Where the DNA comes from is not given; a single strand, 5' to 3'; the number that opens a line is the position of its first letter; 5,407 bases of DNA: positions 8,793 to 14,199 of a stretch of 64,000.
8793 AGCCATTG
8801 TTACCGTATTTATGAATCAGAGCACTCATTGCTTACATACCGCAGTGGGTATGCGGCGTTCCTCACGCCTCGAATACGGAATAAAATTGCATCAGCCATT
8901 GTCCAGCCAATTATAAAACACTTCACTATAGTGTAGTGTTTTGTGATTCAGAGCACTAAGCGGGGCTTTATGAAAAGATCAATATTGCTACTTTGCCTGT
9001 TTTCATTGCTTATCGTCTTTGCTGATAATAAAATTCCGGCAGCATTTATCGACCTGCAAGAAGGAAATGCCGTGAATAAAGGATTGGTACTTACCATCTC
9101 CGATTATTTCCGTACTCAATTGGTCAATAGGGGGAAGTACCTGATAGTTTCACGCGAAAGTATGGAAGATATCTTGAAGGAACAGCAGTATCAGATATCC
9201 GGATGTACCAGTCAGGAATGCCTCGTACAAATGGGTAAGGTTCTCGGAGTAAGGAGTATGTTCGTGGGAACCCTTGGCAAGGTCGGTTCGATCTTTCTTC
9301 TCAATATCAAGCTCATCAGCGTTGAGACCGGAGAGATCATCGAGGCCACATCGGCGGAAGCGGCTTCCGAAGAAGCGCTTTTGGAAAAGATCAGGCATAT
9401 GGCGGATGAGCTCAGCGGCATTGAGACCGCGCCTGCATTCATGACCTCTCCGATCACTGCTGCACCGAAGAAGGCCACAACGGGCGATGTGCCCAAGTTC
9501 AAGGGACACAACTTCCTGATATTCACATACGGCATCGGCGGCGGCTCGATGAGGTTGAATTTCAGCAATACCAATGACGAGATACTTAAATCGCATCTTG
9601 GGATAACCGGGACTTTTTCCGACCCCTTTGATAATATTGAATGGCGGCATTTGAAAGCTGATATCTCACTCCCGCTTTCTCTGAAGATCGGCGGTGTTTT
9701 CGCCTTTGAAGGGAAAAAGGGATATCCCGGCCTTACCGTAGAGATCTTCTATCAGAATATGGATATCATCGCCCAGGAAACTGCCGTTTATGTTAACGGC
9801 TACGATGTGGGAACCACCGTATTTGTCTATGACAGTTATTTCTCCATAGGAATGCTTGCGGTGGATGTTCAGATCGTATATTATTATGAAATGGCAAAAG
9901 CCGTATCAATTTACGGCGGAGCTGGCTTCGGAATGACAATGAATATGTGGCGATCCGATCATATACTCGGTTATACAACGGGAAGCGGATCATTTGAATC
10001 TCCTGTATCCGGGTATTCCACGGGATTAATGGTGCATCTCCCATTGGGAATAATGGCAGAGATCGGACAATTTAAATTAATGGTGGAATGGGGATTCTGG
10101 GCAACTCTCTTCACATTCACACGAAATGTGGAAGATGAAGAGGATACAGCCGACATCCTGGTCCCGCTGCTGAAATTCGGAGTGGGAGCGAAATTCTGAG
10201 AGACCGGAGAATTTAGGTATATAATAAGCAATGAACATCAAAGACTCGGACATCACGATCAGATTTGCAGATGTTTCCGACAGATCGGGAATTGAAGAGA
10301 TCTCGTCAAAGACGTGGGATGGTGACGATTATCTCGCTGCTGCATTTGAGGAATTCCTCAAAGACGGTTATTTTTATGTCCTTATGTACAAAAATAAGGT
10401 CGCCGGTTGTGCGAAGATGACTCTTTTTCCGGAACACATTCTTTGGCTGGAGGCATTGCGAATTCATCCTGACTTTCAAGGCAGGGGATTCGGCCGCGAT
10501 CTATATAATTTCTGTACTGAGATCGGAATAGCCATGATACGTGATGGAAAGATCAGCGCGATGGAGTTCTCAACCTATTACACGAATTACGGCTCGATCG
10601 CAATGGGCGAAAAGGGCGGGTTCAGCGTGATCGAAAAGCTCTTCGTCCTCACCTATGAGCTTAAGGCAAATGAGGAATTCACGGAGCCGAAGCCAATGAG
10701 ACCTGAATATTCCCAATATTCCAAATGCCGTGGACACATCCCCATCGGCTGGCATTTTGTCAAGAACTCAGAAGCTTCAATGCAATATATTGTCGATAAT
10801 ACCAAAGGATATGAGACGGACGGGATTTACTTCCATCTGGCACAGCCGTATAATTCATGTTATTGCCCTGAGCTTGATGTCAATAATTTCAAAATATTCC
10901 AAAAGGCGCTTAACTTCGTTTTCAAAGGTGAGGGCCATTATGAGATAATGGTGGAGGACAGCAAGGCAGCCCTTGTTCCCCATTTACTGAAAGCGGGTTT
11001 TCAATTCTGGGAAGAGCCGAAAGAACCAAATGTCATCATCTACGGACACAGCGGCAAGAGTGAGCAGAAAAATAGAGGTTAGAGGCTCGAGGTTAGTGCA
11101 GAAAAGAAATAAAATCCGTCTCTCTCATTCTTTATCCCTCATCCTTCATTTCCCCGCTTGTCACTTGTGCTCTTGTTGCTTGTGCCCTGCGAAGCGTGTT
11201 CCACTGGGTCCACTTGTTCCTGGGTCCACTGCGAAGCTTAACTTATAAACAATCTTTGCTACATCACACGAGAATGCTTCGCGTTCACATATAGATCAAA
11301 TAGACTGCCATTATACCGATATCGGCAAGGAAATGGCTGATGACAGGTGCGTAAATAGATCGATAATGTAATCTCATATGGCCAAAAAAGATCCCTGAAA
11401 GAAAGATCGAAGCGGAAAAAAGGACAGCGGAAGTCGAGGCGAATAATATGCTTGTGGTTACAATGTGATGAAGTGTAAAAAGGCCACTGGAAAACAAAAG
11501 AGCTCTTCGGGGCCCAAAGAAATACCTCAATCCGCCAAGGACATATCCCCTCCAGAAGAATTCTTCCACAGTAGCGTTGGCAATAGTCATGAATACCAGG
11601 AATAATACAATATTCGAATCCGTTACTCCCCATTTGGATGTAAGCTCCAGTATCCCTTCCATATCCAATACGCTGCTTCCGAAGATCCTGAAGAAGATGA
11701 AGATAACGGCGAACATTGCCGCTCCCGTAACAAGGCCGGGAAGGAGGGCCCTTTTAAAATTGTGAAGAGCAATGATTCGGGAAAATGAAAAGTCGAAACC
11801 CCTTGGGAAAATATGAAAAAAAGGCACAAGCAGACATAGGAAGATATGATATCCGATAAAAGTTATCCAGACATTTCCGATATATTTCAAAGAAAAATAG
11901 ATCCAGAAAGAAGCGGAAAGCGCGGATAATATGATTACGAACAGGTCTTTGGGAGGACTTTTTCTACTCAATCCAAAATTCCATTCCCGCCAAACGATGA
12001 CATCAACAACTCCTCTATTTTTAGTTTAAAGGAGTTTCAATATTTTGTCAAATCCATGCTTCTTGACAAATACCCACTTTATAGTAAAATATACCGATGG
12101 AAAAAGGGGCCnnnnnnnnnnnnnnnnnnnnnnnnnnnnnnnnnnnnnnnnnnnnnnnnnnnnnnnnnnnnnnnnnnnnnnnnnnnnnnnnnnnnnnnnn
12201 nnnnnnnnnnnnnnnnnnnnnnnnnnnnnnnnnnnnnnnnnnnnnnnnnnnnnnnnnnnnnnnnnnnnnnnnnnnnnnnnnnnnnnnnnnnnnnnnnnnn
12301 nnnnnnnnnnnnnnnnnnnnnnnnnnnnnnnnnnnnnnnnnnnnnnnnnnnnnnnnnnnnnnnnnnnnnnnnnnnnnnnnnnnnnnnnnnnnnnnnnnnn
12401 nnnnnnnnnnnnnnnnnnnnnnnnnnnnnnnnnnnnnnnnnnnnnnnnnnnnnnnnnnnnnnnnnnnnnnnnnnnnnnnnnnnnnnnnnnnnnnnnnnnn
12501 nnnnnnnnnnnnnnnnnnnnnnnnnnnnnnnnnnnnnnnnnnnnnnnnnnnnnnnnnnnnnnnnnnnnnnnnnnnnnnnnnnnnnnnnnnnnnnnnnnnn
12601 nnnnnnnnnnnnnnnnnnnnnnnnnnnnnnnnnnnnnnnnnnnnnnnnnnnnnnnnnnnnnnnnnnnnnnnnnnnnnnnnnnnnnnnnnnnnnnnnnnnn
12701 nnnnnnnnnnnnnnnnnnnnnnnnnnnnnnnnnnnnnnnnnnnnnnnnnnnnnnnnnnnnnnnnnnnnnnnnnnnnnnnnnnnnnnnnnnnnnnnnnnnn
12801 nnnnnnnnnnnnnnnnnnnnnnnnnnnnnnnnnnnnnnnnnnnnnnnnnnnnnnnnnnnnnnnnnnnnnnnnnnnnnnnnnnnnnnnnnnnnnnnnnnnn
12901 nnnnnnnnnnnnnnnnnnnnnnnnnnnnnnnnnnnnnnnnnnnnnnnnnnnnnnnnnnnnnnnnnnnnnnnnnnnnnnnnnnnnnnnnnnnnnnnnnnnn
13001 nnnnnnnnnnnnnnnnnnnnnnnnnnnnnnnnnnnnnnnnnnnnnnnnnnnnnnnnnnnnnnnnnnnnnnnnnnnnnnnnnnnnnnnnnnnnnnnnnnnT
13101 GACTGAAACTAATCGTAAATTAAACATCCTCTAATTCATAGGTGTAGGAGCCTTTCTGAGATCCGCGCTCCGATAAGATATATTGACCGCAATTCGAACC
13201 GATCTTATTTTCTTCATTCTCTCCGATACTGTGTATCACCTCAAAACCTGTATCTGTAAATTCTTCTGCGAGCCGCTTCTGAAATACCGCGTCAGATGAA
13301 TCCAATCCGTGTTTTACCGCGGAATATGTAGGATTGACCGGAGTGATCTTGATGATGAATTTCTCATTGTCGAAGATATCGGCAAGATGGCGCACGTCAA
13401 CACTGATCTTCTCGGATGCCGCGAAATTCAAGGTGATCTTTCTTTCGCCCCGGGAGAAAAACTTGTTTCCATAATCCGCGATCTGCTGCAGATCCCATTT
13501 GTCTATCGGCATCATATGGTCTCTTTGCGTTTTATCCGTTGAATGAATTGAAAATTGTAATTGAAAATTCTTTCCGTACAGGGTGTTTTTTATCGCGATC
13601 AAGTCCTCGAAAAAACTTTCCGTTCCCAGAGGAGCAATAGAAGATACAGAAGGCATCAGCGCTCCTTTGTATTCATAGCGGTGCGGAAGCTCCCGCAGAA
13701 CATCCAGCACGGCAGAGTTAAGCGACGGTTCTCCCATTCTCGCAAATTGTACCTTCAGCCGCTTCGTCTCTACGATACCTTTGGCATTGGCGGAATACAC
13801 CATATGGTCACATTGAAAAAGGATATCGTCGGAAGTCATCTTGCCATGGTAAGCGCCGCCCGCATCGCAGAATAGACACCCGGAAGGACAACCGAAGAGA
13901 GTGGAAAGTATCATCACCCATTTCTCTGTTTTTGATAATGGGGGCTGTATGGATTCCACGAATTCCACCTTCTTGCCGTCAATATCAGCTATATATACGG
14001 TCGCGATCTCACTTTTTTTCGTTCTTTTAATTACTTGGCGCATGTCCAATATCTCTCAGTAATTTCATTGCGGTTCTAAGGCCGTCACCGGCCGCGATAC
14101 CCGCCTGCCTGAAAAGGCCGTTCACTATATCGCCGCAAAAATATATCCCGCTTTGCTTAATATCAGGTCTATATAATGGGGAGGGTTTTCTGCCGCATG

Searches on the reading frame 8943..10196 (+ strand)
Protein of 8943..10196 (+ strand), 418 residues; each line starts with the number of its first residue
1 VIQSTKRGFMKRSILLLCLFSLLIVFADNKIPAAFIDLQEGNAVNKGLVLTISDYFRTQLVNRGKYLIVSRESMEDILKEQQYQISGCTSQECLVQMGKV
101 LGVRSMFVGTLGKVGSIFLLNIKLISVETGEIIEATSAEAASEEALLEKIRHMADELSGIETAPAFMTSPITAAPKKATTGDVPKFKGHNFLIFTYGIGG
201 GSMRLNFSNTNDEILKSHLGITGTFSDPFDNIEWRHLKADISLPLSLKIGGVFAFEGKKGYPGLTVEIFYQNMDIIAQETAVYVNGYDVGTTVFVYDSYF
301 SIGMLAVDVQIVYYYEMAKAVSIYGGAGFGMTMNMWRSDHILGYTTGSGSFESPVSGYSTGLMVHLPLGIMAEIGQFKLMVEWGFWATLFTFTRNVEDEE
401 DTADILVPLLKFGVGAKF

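Call 17: search_protein_families(library=pfam, proteins=[window:8943-10196:+], max_evalue=0.01)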
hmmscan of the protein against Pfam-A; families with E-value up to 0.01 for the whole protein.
window:8943-10196:+ (418 aa): 2 families
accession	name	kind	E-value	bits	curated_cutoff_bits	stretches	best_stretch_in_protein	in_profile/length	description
PF03783.19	CsgG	-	6.6e-07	29.3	20.8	1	52-110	40-97/210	Curli production assembly/transport component CsgG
PF11684.13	DUF3280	-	7.3e-07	30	30.1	1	51-139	31-117/138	Protein of unknown function (DUF2380)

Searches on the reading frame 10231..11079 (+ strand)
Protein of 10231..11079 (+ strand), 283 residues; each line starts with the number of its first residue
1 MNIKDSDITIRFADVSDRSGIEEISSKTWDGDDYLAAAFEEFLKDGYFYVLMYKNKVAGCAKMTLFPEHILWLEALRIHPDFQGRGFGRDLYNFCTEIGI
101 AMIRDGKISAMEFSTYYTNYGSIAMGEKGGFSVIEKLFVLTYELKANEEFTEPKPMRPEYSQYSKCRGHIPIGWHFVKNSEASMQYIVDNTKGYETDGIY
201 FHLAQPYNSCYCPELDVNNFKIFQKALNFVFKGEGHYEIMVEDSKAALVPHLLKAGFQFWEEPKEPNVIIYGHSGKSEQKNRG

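Call 17: search_protein_families(library=pfam, proteins=[window:10231-11079:+], max_evalue=0.01)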
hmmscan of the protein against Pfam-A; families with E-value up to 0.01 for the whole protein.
window:10231-11079:+ (283 aa): 3 families
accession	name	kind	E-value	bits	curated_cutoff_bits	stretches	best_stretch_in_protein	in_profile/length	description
PF00583.31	Acetyltransf_1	-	7.6e-11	42.7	20.7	1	33-131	18-116/116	Acetyltransferase (GNAT) family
PF13508.13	Acetyltransf_7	-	3.2e-07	31.1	27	1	45-98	2-55/84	Acetyltransferase (GNAT) domain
PF13673.13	Acetyltransf_10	-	0.00099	19.5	23.6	0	37-96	20-77/128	Acetyltransferase (GNAT) domain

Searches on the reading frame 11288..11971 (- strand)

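Call 70: search_protein_families(library=pfam, proteins=[window:11288-11971:-], max_evalue=0.001)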
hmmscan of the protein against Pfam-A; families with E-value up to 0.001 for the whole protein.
window:11288-11971:- (228 aa): 1 family
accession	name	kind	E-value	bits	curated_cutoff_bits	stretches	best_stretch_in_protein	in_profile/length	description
PF02517.21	Rce1-like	-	3.2e-16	59.8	22.4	1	120-218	3-92/93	Type II CAAX prenyl endopeptidase Rce1-like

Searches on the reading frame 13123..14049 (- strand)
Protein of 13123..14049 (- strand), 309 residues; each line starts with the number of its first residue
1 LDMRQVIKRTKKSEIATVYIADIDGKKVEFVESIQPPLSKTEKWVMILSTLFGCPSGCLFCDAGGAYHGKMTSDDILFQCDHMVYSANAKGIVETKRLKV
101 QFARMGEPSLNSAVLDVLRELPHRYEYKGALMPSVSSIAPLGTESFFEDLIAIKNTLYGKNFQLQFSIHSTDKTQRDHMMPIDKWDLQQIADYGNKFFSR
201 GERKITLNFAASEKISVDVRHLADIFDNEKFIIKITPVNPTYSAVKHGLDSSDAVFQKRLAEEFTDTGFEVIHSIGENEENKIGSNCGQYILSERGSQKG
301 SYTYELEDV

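Call 17: search_protein_families(library=pfam, proteins=[window:13123-14049:-], max_evalue=0.01)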
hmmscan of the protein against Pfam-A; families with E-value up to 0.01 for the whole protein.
window:13123-14049:- (309 aa): 0 families

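Call 21: search_protein_families(library=ncbifam, proteins=[window:13123-14049:-], max_evalue=1)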
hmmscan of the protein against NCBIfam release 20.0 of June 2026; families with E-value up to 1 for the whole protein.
window:13123-14049:- (309 aa): 9 families
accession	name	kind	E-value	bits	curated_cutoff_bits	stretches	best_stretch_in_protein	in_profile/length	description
TIGR00048.1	rRNA_mod_RlmN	equivalog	3.1e-13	49.4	290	1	32-292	95-344/355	dual-specificity RNA methyltransferase RlmN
NF000424.4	CfrAB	exception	3e-11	43.3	530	1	30-289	84-335/338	Cfr family 23S rRNA (adenine(2503)-C(8))-methyltransferase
TIGR04432.1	rSAM_Cfr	equivalog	4.7e-10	39.3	550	1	30-247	86-298/341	Cfr family 23S rRNA (adenine(2503)-C(8))-methyltransferase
NF011024.0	PRK14453.1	equivalog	5.9e-10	38.9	468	1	24-290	85-340/348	23S rRNA (adenine(2503)-C(8))-methyltransferase Cfr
NF008396.0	PRK11194.1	equivalog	3.2e-06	26.3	633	1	19-290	90-353/379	dual-specificity RNA methyltransferase RlmN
NF011040.0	PRK14470.1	equivalog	7.4e-05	22.4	441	1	24-215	81-257/338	ribosomal RNA large subunit methyltransferase N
NF011034.0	PRK14464.1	equivalog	0.00014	20.7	422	1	46-201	98-239/348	RNA methyltransferase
NF011031.0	PRK14461.1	equivalog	0.002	17.2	601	1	45-209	108-276/372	ribosomal RNA large subunit methyltransferase N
TIGR04349.1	rSAM_QueE_gams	hypoth_equivalog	0.028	14.1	300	1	40-80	15-57/210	7-carboxy-7-deazaguanine synthase QueE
